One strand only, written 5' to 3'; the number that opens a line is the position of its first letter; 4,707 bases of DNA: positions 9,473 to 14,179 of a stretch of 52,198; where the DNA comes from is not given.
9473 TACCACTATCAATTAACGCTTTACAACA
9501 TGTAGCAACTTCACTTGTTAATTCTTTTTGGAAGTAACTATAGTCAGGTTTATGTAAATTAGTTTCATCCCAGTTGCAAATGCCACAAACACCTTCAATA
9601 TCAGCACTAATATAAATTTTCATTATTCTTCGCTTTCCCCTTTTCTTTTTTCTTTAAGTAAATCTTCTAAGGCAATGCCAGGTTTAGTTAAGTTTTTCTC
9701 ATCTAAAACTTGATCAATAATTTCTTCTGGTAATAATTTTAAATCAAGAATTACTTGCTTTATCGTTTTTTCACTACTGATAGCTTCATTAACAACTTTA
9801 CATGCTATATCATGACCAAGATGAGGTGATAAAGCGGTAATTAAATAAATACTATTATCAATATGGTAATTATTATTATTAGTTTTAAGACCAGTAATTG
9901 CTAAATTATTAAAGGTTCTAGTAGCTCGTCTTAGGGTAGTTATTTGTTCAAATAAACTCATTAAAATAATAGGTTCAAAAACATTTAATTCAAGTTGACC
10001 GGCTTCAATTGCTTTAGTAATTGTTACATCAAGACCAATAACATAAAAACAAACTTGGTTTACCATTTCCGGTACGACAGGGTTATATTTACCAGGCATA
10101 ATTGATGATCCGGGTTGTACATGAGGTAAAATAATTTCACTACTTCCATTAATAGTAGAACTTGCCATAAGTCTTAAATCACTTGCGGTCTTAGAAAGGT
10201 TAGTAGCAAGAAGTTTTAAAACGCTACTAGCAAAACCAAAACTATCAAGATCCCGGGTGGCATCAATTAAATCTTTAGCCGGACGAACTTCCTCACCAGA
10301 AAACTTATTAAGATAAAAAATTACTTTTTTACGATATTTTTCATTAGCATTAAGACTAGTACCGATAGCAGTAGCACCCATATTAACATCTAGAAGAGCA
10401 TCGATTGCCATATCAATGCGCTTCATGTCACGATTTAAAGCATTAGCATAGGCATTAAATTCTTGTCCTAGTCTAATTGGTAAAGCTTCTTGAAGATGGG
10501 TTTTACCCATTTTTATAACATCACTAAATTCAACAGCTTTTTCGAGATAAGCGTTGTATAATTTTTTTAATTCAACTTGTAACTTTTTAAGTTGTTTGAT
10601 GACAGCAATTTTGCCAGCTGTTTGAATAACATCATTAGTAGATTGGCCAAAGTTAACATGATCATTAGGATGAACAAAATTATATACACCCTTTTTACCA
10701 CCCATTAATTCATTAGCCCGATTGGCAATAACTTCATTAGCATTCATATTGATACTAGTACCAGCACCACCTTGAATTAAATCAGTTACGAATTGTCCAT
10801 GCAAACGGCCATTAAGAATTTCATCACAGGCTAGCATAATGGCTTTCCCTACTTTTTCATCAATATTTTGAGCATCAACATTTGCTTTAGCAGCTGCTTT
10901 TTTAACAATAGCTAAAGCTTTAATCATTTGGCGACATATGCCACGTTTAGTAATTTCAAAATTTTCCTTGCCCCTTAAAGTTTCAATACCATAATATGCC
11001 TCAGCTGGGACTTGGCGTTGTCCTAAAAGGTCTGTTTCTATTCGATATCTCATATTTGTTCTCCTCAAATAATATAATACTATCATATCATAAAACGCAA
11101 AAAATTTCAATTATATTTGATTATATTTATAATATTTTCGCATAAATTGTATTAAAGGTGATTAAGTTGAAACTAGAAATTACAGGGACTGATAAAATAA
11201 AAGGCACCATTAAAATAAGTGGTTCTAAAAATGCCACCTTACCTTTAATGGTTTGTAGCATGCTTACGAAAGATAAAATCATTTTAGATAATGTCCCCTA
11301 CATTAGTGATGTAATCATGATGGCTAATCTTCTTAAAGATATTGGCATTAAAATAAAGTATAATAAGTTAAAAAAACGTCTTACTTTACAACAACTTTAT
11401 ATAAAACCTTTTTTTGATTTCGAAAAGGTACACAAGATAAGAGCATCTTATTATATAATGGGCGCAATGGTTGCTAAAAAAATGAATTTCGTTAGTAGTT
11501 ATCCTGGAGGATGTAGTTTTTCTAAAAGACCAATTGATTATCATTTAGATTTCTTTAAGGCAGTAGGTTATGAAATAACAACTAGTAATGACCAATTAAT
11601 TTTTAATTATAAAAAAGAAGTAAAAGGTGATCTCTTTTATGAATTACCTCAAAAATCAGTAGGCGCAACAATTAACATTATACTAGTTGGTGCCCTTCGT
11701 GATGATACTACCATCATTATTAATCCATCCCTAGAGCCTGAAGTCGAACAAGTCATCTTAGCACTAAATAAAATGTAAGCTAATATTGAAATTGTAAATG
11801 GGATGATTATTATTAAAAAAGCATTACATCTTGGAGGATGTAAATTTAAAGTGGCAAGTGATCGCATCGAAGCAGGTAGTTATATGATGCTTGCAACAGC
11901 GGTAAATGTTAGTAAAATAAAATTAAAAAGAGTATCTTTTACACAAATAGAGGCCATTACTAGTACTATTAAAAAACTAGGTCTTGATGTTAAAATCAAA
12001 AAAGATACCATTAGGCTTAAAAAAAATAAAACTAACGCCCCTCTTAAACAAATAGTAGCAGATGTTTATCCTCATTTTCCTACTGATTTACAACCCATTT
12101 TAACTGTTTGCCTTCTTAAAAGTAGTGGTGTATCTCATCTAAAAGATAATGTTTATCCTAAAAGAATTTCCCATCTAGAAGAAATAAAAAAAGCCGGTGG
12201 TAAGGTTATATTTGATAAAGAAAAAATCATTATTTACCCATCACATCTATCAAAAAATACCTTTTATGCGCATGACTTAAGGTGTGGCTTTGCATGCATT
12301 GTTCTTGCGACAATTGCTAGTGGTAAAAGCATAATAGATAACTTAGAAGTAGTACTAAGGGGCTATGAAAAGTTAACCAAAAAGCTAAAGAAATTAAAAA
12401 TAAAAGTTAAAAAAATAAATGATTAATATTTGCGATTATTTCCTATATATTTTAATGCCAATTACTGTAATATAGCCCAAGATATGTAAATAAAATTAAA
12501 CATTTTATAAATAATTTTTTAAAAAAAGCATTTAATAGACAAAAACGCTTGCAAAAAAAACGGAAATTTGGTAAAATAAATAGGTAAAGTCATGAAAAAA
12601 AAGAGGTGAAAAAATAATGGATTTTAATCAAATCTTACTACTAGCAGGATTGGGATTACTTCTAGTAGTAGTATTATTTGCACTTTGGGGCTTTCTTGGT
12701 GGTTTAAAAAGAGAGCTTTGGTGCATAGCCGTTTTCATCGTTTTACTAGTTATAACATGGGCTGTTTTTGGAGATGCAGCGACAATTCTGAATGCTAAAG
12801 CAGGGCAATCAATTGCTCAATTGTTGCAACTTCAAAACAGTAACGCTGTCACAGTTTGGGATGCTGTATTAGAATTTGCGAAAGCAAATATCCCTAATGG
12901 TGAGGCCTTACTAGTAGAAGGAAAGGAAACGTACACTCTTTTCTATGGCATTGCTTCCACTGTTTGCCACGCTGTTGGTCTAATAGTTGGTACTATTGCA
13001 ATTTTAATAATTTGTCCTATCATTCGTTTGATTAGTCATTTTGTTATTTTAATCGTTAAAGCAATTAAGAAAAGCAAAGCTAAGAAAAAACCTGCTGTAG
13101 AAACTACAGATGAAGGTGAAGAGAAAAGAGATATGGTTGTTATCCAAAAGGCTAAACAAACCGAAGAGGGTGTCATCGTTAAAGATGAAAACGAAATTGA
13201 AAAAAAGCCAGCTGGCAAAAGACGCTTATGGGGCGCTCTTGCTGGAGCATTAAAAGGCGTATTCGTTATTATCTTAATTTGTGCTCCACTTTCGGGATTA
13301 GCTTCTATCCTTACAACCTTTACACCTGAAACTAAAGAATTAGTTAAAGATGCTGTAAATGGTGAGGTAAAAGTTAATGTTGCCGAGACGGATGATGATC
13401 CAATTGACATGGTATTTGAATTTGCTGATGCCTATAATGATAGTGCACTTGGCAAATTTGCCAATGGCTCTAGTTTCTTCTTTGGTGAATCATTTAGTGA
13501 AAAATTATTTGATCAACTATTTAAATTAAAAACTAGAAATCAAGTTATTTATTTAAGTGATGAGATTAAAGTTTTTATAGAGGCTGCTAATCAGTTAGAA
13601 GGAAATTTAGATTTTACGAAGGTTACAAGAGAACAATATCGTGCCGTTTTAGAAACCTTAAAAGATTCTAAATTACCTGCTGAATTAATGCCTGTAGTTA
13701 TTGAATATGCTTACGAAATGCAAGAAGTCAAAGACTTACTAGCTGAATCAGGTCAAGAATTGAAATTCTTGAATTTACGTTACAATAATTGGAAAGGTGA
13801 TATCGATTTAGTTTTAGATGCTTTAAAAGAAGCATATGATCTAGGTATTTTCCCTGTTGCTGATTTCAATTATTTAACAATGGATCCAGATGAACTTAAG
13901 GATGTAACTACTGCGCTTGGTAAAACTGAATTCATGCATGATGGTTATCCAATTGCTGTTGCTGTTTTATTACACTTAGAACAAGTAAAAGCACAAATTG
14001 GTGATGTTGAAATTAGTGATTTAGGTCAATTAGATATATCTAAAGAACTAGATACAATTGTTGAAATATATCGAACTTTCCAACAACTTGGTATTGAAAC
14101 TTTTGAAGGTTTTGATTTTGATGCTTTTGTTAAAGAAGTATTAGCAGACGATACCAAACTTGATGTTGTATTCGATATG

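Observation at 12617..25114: Monocistronic 12.5-kb ORF: CvpA-like membrane anchor fused to ~3900 aa of acidic repeats in a strict ~560-nt register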

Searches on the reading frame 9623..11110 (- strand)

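Call 12: search_protein_families(library=pfam, proteins=[window:9623-11110:-], max_evalue=0.001)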
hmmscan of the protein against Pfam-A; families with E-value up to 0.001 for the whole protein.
window:9623-11110:- (495 aa): 2 families
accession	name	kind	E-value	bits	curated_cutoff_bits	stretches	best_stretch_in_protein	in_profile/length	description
PF00206.25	Lyase_1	-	2e-88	297.3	27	1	30-359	1-312/312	Lyase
PF10415.14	FumaraseC_C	-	1.5e-13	51.4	32.5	1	423-476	1-54/54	Fumarase C C-terminus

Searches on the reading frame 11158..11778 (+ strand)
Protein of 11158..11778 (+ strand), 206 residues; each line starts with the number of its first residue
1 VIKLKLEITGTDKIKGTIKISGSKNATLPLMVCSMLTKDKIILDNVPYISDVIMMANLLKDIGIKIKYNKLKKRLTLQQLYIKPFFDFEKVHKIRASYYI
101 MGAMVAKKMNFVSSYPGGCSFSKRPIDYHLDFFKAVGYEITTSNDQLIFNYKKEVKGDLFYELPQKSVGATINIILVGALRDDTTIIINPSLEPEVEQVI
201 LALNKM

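Call 12: search_protein_families(library=pfam, proteins=[window:11158-11778:+], max_evalue=0.001)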
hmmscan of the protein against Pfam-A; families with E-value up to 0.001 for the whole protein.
window:11158-11778:+ (206 aa): 1 family
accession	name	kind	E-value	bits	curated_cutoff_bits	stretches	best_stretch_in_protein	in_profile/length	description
PF00275.25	EPSP_synthase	-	3e-27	95.8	22.8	1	9-206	2-204/417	EPSP synthase (3-phosphoshikimate 1-carboxyvinyltransferase)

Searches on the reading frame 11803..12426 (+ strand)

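Call 12: search_protein_families(library=pfam, proteins=[window:11803-12426:+], max_evalue=0.001)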
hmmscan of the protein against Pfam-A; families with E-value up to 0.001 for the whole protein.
window:11803-12426:+ (207 aa): 1 family
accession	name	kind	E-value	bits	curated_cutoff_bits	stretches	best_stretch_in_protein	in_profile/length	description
PF00275.25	EPSP_synthase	-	8.7e-23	81.1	22.8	1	7-195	222-417/417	EPSP synthase (3-phosphoshikimate 1-carboxyvinyltransferase)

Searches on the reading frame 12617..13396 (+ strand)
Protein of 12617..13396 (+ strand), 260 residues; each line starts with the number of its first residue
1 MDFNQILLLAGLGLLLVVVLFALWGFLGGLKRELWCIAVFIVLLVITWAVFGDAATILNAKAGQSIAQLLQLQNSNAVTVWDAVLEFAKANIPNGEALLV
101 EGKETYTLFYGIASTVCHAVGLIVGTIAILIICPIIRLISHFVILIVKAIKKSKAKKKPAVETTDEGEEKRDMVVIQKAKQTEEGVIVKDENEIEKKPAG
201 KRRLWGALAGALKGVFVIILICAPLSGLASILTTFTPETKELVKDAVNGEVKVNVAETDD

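Call 18: search_protein_families(library=pfam, proteins=[window:12617-13396:+], max_evalue=10)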
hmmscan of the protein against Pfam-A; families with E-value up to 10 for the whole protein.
window:12617-13396:+ (260 aa): 7 families
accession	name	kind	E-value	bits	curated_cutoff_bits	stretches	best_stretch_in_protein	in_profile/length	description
PF02674.22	Colicin_V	-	0.0097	16.3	29.3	2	14-67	5-59/144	Colicin V production protein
PF00335.26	Tetraspanin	-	0.038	14.1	32.1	1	8-51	49-90/225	Tetraspanin family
PF07332.16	Phage_holin_3_6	-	0.053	14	28.4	1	114-174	54-115/116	Putative Actinobacterial Holin-X, holin superfamily III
PF04932.20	Wzy_C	-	0.67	10.2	31.7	1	12-91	17-98/149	O-Antigen ligase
PF11200.13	DUF2981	-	0.74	9.7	27.2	1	14-48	36-70/352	Protein of unknown function (DUF2981)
PF16118.10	DUF4834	-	1.7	10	27.8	1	123-197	3-79/99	Domain of unknown function (DUF4834)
PF20456.3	DUF6709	-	4.1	6.7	27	1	122-161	190-228/339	Family of unknown function (DUF6709)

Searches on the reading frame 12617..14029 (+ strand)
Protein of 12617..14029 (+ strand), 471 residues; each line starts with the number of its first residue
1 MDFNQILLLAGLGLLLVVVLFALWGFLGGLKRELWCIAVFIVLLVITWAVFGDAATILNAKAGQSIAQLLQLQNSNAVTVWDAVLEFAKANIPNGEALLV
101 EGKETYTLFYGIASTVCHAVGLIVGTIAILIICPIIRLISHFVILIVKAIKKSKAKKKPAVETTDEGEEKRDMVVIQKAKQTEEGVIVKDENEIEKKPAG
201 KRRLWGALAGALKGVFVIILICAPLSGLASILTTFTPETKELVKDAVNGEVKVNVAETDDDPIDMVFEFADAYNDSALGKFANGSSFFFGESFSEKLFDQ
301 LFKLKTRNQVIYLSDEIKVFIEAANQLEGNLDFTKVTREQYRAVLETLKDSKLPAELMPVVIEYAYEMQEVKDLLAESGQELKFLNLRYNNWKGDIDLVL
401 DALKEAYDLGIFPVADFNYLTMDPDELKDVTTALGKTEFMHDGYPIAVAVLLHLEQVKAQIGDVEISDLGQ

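Call 35: find_related_loci(query=A6, collection=genome_contigs, flank=10000)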
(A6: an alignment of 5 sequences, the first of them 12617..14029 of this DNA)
Query A6 (471 aa) in genome_contigs; peptide patterns used: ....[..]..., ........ (x = any residue, [..] = any of these).
97 stretches matched a pattern; 23 encode a relative of the query (tblastn E <= 1e-3); 23 distinct loci.
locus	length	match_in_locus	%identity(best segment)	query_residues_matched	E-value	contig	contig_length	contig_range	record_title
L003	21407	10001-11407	73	1-469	0e+0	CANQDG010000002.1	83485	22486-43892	MAG: uncultured Bacilli bacterium isolate Lapin-005__bin89 genome assembly, contig: Lapin-005__NODE_298_length_83485_cov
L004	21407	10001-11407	65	1-469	0e+0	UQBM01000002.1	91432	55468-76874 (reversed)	uncultured Mollicutes bacterium isolate UMGS116 genome assembly, contig: NODE_32_length_91432_cov_45.759436, whole genom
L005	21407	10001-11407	65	1-469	0e+0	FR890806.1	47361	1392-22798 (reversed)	Staphylococcus sp. CAG:324 genomic scaffold, scf16, whole genome shotgun sequence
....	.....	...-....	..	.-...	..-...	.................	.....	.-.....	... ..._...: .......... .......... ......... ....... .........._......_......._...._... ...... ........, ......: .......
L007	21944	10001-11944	54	1-463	3e-158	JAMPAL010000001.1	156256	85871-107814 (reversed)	MAG: Anaeroplasma bactoclasticum isolate NALB_7813_16 Scaffold_#1__SCF_001___156334_bp, whole genome shotgun sequence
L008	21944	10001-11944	54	1-463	2e-157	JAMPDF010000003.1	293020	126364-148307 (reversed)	MAG: Prevotella sp. isolate NALB_7821b_9 Scaffold_#3__SCF_003__292736_bp, whole genome shotgun sequence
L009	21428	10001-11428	51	1-469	5e-157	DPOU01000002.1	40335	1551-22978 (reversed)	MAG TPA_asm: Acholeplasmatales bacterium isolate UBA11505 contig_4424, whole genome shotgun sequence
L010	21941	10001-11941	54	1-463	4e-157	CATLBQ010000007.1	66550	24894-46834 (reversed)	MAG TPA_asm: uncultured Bacilli bacterium isolate MGG03213_1680015441 genome assembly, contig: ERR2497921_93, whole geno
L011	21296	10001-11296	56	26-464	4e-147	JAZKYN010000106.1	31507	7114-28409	MAG: Bacilli bacterium isolate T1900045101_TC20190095.MAGScoT_cleanbin_000012 SGB_4761_k141_422229, whole genome shotgun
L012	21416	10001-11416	49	1-464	1e-132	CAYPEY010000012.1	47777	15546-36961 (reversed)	MAG TPA_asm: uncultured Staphylococcaceae bacterium isolate SRP315200_co1_851 genome assembly, contig: NODE_778_length_4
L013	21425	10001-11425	48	1-462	4e-118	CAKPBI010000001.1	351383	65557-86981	MAG: uncultured Bacilli bacterium isolate REFINED_METABAT215_TOP10_CONTIGS_1500_ASSEMBLY_K77_MERGED__Hadza_MoBio_hadza-I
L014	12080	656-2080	46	1-465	1e-117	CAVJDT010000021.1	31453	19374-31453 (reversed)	Bacillota bacterium isolate H07681-L1_cleanbin_000020 genome assembly, contig: Spades_H07681-L1_contig_799, whole genome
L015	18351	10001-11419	46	1-463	1e-115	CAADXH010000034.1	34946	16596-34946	MAG TPA_asm: Bacilli bacterium, isolate HGM10607, WGS project CAADXH010000000 data, contig: ERS396321_61_k85_30707, whol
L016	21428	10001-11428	43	1-465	5e-114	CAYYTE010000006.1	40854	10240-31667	MAG TPA_asm: uncultured Staphylococcaceae bacterium isolate binchicken_co154_124 genome assembly, contig: NODE_1175_leng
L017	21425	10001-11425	45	1-465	4e-113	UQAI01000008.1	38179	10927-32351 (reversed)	uncultured Mollicutes bacterium isolate UMGS75 genome assembly, contig: NODE_201_length_38179_cov_11.463724, whole genom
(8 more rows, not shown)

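Call 72: predict_structure(alignment_id=A8)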
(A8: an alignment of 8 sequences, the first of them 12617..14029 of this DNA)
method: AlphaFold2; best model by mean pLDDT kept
length: 471 residues; sequences in the alignment: 8
mean_pLDDT: 62.0   pTM: 0.55
mean pLDDT of the five models: 62.0, 57.4, 56.3, 54.0, 48.3
residues with pLDDT >= 90: 0; 70-90: 177; 50-70: 188; < 50: 106
segments of 3 or more residues with pLDDT < 50: 24-30, 155-216, 250-259, 287-290, 412-414, 464-471
pLDDT, mean of each block of 10 residues (from residue 1): 51 52 48 55 66 75 79 75 84 80 80 75 67 62 60 45 25 26 28 36 39 46 60 70 61 41 63 59 50 60 68 76 75 68 81 80 80 80 83 81 68 51 62 70 73 59 44 26
secondary structure, 60 per line:
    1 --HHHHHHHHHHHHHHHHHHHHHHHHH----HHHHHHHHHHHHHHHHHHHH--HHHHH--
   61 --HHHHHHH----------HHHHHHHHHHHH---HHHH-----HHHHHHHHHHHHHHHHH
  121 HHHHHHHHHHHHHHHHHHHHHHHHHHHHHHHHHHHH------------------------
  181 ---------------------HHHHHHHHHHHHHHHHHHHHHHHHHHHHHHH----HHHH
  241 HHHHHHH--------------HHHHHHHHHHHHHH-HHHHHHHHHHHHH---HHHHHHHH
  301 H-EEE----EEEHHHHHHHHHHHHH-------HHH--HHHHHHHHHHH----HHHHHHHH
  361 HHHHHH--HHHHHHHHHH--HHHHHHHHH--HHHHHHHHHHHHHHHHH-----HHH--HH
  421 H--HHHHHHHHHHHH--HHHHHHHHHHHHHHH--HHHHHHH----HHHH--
elements in order: H3-27 H32-51 H54-58 H63-69 H80-91 H95-98 H104-156 H202-232 H237-247 H262-275 H277-289 H293-301 E303-305 E310-312 H313-325 H338-348 H353-366 H369-378 H381-389 H392-408 H424-435 H438-452 H455-461 H466-469

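Call 78: fold_search(model_id=the predicted structure, library=pdb)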
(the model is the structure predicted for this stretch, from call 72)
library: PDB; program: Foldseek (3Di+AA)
matches with E <= 10: 60; with E <= 0.001: 0
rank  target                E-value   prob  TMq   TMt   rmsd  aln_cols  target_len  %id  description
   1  4mrn_B                1.4e+00  0.09  0.11  0.09  23.9       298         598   16  Structure of a bacterial Atm1-family ABC transporter (released 2014-03-19)
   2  7zdf_C                1.6e+00  0.10  0.11  0.10  21.8       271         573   13  IF(heme/confined) conformation of CydDC in AMP-PNP(CydD) bound state (Dataset-4) (released 2023-04-19)
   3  4xt3_A                1.8e+00  0.06  0.08  0.12  21.5       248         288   12  Structure of a viral GPCR bound to human chemokine CX3CL1 (released 2015-03-04)
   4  7ph3_A                2.8e+00  0.04  0.10  0.09  22.4       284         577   13  AMP-PNP bound nanodisc reconstituted MsbA with nanobodies, spin-labeled at position A60C (released 2022-08-24)
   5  8sa1                  3.4e+00  0.04  0.10  0.05  23.1       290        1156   16  CryoEM structure of P-Glycoprotein in inward facing 2 state under continuous turnover conditions with verapamil (released 2025-04-23)
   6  7zdc_C                3.6e+00  0.07  0.12  0.10  21.2       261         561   12  IF(heme/confined) conformation of CydDC in ADP(CydD) bound state (Dataset-3) (released 2023-04-19)
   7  9mg8_B                3.6e+00  0.06  0.13  0.15  28.6       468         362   11  Crystal Structure of b-iTHR-110 (released 2025-12-17)
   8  9ol5_A                3.6e+00  0.04  0.13  0.03  26.1       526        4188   11  Rabbit Ryanodine Receptor 1: Atorvastatin Bound Closed Conformation (released 2025-12-03)
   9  8t4h_B                3.9e+00  0.04  0.09  0.08  23.4       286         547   12  Transporter associated with antigen processing (TAP) bound to the 8-mer peptide RRYQSTEL (released 2024-06-19)
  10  5tv4_A                3.9e+00  0.03  0.09  0.08  23.0       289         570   11  3D cryo-EM reconstruction of nucleotide-free MsbA in lipid nanodisc (released 2017-09-20)
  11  8u7o_A                3.9e+00  0.02  0.10  0.06  37.1       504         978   11  WT sea urchin SLC9C1 with 5mM cAMP at pH 6 in Na+ - Grip and Twist (GnT) conformation (released 2025-03-26)
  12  2cf7_G                4.1e+00  0.08  0.11  0.24  17.3       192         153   15  Asp74Ala mutant crystal structure for Dps-like peroxide resistance protein Dpr from Streptococcus suis. (released 2006-09-28)
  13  7td0_R                4.1e+00  0.04  0.10  0.14  17.6       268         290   13  Lysophosphatidic acid receptor 1-Gi complex bound to LPA (released 2022-02-09)
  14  6xjh_A                4.1e+00  0.03  0.09  0.15  22.6       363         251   12  PmtCD ABC exporter without the basket domain at C2 symmetry (released 2020-10-14)
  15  9izh_R                4.3e+00  0.03  0.10  0.13  19.8       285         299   12  Cryo-EM structure of LPA1-G13 complex with LPA (released 2025-01-01)
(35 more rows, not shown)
